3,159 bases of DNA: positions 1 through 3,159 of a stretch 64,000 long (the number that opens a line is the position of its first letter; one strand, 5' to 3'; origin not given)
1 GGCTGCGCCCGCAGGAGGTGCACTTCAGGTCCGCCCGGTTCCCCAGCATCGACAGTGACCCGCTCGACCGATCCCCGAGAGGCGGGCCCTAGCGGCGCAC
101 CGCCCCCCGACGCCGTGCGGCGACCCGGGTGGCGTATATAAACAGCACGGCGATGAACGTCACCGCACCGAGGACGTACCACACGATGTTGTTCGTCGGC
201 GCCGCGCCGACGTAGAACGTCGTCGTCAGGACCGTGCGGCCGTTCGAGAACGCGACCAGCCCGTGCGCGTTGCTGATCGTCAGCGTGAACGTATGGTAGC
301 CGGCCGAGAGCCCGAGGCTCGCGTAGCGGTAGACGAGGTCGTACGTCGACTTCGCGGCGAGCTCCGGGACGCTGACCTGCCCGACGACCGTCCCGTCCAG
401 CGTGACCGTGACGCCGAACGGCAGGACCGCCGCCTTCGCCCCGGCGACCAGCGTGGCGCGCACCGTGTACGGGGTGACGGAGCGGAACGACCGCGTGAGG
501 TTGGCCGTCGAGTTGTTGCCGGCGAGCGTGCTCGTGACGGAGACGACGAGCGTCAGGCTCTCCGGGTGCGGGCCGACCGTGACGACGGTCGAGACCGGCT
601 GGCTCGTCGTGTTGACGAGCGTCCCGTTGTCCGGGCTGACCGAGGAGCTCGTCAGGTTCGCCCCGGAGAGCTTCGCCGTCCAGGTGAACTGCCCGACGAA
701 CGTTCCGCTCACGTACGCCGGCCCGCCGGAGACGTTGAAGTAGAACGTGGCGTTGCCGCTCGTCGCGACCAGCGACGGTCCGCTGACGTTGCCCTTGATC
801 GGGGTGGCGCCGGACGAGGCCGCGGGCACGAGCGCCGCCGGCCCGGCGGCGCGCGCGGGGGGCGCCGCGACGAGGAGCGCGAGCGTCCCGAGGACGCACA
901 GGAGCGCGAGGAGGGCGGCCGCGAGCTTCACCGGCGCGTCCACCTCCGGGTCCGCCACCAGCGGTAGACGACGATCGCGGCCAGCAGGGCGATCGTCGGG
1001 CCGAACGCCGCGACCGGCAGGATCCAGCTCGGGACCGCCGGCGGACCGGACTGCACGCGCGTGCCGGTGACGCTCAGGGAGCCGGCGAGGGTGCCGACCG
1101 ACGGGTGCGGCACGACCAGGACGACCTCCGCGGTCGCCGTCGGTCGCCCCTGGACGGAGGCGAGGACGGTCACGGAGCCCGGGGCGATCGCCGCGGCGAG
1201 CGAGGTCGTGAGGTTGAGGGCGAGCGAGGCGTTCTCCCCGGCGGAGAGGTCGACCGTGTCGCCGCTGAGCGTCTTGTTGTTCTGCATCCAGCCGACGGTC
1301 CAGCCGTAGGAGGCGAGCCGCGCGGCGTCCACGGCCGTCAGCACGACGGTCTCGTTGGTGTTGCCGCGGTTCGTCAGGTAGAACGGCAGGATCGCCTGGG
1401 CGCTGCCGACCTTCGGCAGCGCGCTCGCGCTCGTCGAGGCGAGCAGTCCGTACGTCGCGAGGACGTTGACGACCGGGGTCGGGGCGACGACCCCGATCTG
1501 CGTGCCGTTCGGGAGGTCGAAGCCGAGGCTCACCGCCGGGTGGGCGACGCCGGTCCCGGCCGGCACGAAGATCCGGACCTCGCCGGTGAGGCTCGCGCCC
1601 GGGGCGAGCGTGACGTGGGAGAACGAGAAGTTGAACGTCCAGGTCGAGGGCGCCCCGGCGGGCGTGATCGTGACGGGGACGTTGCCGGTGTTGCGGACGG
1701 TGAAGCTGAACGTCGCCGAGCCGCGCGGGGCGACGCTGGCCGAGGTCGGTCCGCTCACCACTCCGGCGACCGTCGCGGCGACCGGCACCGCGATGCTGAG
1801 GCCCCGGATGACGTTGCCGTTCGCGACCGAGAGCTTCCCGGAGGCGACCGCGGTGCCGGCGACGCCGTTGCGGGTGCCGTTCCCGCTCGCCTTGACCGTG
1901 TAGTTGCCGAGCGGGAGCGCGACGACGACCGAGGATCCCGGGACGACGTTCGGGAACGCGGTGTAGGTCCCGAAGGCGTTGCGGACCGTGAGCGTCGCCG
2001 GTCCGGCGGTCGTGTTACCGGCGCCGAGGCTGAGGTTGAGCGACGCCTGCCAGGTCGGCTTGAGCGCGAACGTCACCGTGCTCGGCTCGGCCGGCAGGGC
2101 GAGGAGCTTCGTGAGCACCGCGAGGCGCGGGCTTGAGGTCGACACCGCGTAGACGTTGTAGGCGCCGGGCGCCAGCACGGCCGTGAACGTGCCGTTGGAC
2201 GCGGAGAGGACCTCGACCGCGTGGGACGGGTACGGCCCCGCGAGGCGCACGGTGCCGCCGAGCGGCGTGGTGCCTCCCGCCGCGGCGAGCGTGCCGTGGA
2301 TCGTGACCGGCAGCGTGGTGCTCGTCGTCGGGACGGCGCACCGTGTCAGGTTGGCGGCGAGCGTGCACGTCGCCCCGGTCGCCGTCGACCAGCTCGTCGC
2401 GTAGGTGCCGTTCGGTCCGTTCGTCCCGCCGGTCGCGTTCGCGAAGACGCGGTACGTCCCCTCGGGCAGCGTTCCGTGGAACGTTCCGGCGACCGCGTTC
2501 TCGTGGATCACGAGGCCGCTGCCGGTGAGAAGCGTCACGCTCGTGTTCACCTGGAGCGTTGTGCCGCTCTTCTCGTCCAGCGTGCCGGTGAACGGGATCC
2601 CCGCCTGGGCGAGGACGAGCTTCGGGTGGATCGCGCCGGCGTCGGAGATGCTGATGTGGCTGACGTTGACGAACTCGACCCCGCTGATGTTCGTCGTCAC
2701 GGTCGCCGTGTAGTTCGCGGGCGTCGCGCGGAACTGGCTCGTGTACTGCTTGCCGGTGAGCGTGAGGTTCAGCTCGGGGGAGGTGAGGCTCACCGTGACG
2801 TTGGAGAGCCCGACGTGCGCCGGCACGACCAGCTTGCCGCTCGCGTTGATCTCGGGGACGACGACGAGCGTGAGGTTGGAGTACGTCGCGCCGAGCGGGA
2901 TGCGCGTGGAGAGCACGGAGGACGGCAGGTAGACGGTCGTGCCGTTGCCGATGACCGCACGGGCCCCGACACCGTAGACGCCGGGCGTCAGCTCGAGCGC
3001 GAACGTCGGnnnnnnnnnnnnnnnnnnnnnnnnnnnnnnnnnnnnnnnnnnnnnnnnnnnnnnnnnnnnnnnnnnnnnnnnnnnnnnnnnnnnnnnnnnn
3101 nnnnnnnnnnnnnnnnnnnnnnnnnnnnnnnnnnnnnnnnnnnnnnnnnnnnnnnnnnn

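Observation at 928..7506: Giant 2192-aa AglB: oligosaccharyltransferase fused to about 1300 aa of sequon-dense surface-array domains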

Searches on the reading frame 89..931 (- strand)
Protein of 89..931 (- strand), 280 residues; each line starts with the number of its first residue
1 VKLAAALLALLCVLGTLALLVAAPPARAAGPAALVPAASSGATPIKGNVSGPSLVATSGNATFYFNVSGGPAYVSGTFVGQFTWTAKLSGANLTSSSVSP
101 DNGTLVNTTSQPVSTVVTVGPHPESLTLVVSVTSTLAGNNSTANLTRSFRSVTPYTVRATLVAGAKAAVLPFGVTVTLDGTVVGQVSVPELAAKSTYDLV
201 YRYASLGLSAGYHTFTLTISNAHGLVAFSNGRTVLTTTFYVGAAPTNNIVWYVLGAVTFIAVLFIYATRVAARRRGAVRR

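Call 51: search_protein_families(library=pfam, proteins=[window:89-931:-], max_evalue=0.01)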
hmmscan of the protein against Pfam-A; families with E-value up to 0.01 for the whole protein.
window:89-931:- (280 aa): 1 family
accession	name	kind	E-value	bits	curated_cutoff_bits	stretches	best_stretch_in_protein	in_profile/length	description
PF07705.17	CARDB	-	0.0037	17.9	22.7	1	170-219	36-83/101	CARDB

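Call 82: find_homologous_proteins(query=window:89-931:-, max_evalue=0.001)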
Query window:89-931:- (280 aa): 43 proteins with E <= 0.001 among 8000 candidates.
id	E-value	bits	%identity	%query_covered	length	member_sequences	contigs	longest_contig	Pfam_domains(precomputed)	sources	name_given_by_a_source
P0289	3.4e-166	569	100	100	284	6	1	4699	-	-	-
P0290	4.5e-106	372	72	83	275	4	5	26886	-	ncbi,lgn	-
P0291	7.3e-90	319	63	84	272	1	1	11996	PF07705.18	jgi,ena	-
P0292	9.8e-88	312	59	80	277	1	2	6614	-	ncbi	-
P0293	2.6e-87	311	59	95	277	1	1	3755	-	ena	-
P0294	9.5e-87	309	64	88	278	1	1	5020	-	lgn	-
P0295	3.8e-86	307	60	83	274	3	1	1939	PF07705.18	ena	-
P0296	9.4e-86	305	62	87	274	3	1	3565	-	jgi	-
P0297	1.2e-85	305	59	87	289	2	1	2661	-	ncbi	-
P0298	1.3e-85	305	60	85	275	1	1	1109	-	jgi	jgi:hypothetical protein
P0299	2.1e-85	304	59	91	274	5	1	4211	-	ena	-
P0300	3.3e-85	304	61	86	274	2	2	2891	-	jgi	-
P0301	7.2e-83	296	62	80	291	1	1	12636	PF07705.18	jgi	jgi:hypothetical protein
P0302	8.6e-83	296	59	88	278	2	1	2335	-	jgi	-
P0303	3.3e-82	294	59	79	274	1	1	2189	PF07705.18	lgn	-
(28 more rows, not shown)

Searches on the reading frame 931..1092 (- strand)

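Call 13: search_protein_families(library=ncbifam, proteins=[window:931-1092:-], max_evalue=10)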
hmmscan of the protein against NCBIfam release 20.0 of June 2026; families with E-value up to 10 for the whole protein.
seq(54 aa): 1 family
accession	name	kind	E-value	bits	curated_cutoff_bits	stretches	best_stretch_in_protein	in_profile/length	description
TIGR03141.1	cytochro_ccmD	equivalog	0.12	12.5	25.95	1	28-54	12-38/47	heme exporter protein CcmD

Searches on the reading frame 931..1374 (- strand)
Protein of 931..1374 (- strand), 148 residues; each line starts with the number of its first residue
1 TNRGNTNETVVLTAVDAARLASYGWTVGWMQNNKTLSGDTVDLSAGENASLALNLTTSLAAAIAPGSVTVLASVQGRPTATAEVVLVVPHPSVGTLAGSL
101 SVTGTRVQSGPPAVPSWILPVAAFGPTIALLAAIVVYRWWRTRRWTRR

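Call 16: search_protein_families(library=pfam, proteins=[window:931-1374:-], max_evalue=1)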
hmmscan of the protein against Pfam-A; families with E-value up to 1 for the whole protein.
seq(148 aa): 0 families

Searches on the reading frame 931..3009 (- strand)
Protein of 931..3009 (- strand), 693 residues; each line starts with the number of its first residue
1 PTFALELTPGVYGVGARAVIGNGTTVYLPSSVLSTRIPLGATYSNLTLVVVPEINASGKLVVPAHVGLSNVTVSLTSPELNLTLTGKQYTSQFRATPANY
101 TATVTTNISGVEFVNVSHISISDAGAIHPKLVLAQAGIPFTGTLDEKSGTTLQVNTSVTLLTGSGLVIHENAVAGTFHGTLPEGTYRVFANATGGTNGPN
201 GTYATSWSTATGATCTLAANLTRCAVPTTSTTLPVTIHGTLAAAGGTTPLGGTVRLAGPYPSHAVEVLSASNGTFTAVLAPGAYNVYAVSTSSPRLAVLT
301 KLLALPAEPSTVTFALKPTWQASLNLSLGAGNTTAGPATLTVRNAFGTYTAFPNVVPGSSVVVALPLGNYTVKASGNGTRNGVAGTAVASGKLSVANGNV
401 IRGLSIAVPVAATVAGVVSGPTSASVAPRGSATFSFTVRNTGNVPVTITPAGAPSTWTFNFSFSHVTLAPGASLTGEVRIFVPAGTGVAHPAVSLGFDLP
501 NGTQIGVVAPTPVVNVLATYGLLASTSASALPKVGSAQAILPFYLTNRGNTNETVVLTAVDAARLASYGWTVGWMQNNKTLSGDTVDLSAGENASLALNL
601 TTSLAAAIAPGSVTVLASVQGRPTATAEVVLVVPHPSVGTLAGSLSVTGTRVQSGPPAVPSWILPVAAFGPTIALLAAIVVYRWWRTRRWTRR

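Call 40: predict_structure(alignment_id=A2)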
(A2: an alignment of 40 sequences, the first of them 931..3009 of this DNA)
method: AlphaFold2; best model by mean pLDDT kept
length: 693 residues; sequences in the alignment: 40
mean_pLDDT: 86.3   pTM: 0.52
mean pLDDT of the five models: 86.3, 85.8, 85.0, 84.4, 83.8
residues with pLDDT >= 90: 384; 70-90: 233; 50-70: 64; < 50: 12
segments of 3 or more residues with pLDDT < 50: 649-655
pLDDT, mean of each block of 10 residues (from residue 1): 74 68 54 71 65 86 86 87 90 89 87 88 91 87 91 92 85 92 92 87 91 90 92 93 91 93 90 93 94 90 86 94 93 92 94 94 94 95 94 91 94 93 89 95 94 94 94 95 87 93 93 90 87 83 91 91 87 89 89 91 74 91 86 71 52 50 69 81 70 49
secondary structure, 60 per line:
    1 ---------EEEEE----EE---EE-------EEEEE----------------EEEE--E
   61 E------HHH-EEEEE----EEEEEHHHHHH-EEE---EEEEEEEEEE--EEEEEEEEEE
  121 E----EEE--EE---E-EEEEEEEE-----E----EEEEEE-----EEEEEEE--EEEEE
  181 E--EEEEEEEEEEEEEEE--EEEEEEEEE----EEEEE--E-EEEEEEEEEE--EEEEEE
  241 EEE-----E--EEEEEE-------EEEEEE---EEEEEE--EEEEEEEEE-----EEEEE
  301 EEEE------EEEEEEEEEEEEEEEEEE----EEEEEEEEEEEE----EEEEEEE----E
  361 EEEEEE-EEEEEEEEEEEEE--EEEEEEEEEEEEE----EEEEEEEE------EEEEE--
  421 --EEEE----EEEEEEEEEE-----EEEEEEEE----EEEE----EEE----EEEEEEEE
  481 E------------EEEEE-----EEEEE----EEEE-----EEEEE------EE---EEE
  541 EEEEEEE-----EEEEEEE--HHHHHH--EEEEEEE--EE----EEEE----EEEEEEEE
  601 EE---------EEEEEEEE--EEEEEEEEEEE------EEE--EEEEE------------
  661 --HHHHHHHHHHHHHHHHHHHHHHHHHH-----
elements in order (helices of 4 or more, strands of 3 or more residues): E10-14 E33-37 E54-57 E72-76 E81-85 H86-91 E93-95 E99-108 E111-121 E126-128 E138-145 E156-161 E167-173 E176-181 E184-198 E201-209 E214-218 E223-232 E235-243 E252-257 E265-270 E274-279 E282-290 E296-304 E311-328 E333-344 E349-355 E360-366 E368-380 E383-395 E400-407 E414-418 E423-426 E431-440 E446-453 E458-461 E466-468 E473-481 E494-498 E504-508 E513-516 E522-526 E538-547 E553-559 H562-567 E570-576 E585-588 E593-602 E612-619 E622-632 E639-641 E644-648 H663-688

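Call 45: fold_search(model_id=the predicted structure, library=pdb)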
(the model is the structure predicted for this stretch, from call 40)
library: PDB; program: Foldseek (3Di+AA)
matches with E <= 10: 1626; with E <= 0.001: 134
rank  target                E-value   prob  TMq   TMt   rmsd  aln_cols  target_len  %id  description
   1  7som_D                1.5e-11  1.00  0.14  0.08  35.9       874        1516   11  Ciliary C2 central pair apparatus isolated from Chlamydomonas reinhardtii (released 2022-04-13)
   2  7sqc_O0               7.0e-11  1.00  0.15  0.10  42.5       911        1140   10  Ciliary C1 central pair apparatus isolated from Chlamydomonas reinhardtii (released 2022-04-13)
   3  9ijj_h                1.2e-10  1.00  0.13  0.08  28.7       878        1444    8  In situ structure of the central apparatus in mouse sperm axoneme. (released 2025-06-04)
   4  7sqc_2B               4.8e-10  1.00  0.14  0.13  45.3       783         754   11  Ciliary C1 central pair apparatus isolated from Chlamydomonas reinhardtii (released 2022-04-13)
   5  9ijj_4G               5.0e-10  1.00  0.15  0.04  43.5       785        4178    8  In situ structure of the central apparatus in mouse sperm axoneme. (released 2025-06-04)
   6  7sqc_2A               1.1e-09  1.00  0.15  0.14  45.9       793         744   12  Ciliary C1 central pair apparatus isolated from Chlamydomonas reinhardtii (released 2022-04-13)
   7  9ijj_4H               1.3e-09  1.00  0.16  0.05  45.0       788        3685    8  In situ structure of the central apparatus in mouse sperm axoneme. (released 2025-06-04)
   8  9u60_E                3.0e-09  1.00  0.14  0.08  40.5       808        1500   10  C3 convertases zymogen C4b2 in loading state (released 2026-01-14)
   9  7q62_B                4.6e-09  1.00  0.12  0.11  38.3       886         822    9  Structure of TEV cleaved A2ML1 dimer (A2ML1-TT dimer) (released 2022-04-20)
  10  9ijj_4I               5.7e-09  1.00  0.17  0.05  44.6       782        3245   10  In situ structure of the central apparatus in mouse sperm axoneme. (released 2025-06-04)
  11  8b0f_A                7.2e-09  1.00  0.14  0.09  37.0       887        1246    8  CryoEM structure of C5b8-CD59 (released 2023-02-22)
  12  7nxd_A                7.5e-09  1.00  0.18  0.15  22.5       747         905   12  Cryo-EM structure of human integrin alpha5beta1 in the half-bent conformation (released 2021-08-25)
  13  9fx3_A                8.3e-09  1.00  0.15  0.10  39.7       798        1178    9  Structure of active human CD109 (released 2025-03-19)
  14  6fwv_A                9.5e-09  1.00  0.15  0.19  25.3       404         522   11  The Bacillus anthracis TIE protein (released 2018-08-08)
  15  9e8a_A                9.5e-09  1.00  0.17  0.14  29.6       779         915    9  Integrin aIIbb3 bent conformation from human platelet membrane crude preparation (released 2025-10-15)
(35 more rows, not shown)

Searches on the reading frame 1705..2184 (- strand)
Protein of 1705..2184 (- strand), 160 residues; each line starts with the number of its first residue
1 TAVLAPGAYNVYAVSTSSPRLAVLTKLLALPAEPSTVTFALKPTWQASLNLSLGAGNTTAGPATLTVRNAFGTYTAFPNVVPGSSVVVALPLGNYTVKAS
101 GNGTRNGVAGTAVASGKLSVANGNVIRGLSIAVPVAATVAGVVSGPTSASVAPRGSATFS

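Call 16: search_protein_families(library=pfam, proteins=[window:1705-2184:-], max_evalue=1)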
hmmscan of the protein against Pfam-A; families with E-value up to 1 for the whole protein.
seq(160 aa): 1 family
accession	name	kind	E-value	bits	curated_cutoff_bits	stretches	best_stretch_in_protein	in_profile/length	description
PF07017.17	PagP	-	0.25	11.2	24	1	37-103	73-136/144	Antimicrobial peptide resistance and lipid A acylation protein PagP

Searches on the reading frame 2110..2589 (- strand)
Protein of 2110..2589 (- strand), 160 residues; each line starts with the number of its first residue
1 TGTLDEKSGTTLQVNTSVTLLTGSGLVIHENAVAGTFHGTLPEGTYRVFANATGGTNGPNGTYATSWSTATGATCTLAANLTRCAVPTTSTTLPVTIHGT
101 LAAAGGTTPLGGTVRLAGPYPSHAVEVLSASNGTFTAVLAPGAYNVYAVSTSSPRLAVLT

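Call 16: search_protein_families(library=pfam, proteins=[window:2110-2589:-], max_evalue=1)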
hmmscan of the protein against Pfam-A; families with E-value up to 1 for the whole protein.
seq(160 aa): 3 families
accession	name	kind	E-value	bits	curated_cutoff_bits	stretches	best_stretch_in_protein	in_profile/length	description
PF07210.18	DUF1416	-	0.0052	17.1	23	1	94-152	19-76/97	Protein of unknown function (DUF1416)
PF13620.12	CarboxypepD_reg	-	0.006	17.3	32.3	1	96-149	1-55/82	Carboxypeptidase regulatory-like domain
PF06763.17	Minor_tail_Z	-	0.18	12.1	23.9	1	14-56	99-141/190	Prophage minor tail protein Z (GPZ)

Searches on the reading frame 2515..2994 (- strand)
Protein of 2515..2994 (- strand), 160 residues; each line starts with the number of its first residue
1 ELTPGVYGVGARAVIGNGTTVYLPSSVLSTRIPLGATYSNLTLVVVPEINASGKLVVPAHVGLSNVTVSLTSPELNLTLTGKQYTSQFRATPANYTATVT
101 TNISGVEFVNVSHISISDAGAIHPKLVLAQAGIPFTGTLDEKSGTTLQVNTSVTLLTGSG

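Call 16: search_protein_families(library=pfam, proteins=[window:2515-2994:-], max_evalue=1)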
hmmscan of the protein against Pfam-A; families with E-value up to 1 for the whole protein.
seq(160 aa): 3 families
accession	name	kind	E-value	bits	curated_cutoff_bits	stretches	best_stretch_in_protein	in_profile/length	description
PF22229.1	CofB_C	-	0.023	14.9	27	1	90-133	36-79/158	CofB C-terminal domain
PF21339.3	VEGFR-1-like_Ig-like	-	0.18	12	27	1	50-83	7-41/83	Vascular endothelial growth factor receptor 1-like, Ig-like domain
PF21991.1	capSnatchArena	-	0.25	11.4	24.2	1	78-118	80-116/194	Cap-snatching endonuclease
